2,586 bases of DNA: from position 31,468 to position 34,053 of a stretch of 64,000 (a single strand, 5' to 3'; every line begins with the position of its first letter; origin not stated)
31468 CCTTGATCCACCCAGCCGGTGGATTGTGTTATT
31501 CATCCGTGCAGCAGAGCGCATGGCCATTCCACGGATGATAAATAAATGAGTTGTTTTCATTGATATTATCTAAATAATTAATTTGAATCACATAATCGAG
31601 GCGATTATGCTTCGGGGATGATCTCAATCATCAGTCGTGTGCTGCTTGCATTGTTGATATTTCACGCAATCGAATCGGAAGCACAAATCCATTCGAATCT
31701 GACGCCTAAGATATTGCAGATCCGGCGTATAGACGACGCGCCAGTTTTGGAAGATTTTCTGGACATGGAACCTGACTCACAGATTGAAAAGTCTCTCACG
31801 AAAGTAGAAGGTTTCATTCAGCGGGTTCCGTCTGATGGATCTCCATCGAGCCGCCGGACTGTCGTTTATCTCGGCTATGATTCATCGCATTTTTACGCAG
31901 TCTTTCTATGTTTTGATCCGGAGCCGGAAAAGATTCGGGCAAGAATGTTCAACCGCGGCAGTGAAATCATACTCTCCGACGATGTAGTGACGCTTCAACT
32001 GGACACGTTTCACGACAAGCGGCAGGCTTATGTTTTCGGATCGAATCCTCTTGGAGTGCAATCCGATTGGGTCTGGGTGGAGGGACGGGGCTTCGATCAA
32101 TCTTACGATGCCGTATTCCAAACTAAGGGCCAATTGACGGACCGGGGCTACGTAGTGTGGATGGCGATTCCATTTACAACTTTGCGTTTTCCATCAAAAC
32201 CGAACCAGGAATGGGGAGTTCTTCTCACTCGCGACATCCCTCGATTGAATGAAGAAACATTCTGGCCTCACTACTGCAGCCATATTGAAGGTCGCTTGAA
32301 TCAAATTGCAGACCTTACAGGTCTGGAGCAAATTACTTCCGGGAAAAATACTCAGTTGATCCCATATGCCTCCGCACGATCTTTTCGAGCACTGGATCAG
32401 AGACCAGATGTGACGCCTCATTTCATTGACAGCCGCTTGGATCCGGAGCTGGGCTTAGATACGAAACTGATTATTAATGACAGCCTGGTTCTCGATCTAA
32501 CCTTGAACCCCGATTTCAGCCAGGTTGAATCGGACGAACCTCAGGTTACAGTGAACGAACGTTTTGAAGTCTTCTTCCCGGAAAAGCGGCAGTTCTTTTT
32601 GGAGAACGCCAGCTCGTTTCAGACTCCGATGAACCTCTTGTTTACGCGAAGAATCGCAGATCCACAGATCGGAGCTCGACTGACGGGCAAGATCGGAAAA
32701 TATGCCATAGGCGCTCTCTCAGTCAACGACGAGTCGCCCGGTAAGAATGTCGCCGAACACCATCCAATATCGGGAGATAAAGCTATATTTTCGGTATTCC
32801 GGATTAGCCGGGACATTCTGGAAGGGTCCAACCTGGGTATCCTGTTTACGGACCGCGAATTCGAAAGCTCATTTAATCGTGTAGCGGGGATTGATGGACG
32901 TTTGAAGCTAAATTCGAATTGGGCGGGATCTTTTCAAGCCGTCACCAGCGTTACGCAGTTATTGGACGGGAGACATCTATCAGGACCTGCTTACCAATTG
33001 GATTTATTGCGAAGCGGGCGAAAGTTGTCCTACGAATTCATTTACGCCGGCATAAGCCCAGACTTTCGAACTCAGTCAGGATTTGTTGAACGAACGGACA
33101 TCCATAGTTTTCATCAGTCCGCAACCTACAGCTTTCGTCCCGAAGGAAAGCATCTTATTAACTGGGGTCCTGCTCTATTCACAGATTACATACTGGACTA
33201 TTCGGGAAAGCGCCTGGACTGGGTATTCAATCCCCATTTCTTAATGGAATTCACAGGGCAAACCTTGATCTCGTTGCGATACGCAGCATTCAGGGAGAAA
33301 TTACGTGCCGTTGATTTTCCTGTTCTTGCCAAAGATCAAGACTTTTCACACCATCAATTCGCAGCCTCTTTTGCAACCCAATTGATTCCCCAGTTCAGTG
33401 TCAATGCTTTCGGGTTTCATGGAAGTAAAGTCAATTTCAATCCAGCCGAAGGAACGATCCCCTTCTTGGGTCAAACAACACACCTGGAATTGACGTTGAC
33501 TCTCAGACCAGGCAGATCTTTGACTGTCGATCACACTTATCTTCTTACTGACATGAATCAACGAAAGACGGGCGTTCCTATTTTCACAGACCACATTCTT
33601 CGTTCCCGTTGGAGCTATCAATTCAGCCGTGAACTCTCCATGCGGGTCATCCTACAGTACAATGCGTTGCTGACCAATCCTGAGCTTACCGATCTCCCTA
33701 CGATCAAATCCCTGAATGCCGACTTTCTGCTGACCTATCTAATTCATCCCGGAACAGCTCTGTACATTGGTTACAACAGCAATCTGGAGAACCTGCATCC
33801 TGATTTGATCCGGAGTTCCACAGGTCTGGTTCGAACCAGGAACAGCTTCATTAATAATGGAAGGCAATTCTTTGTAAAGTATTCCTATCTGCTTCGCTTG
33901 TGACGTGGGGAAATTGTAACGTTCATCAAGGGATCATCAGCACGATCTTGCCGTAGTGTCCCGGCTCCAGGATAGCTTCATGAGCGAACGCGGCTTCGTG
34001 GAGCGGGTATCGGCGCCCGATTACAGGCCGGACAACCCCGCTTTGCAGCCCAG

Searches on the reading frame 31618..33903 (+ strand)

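Call 23: search_protein_families(library=pfam, proteins=[window:31618-33903:+], max_evalue=0.00001)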
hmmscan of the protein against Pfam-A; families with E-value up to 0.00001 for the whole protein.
window:31618-33903:+ (761 aa): 1 family
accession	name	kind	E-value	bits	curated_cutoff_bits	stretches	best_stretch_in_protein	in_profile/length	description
PF19313.5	DUF5916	-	5.8e-16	58.8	22.6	1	272-349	22-97/572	Domain of unknown function (DUF5916)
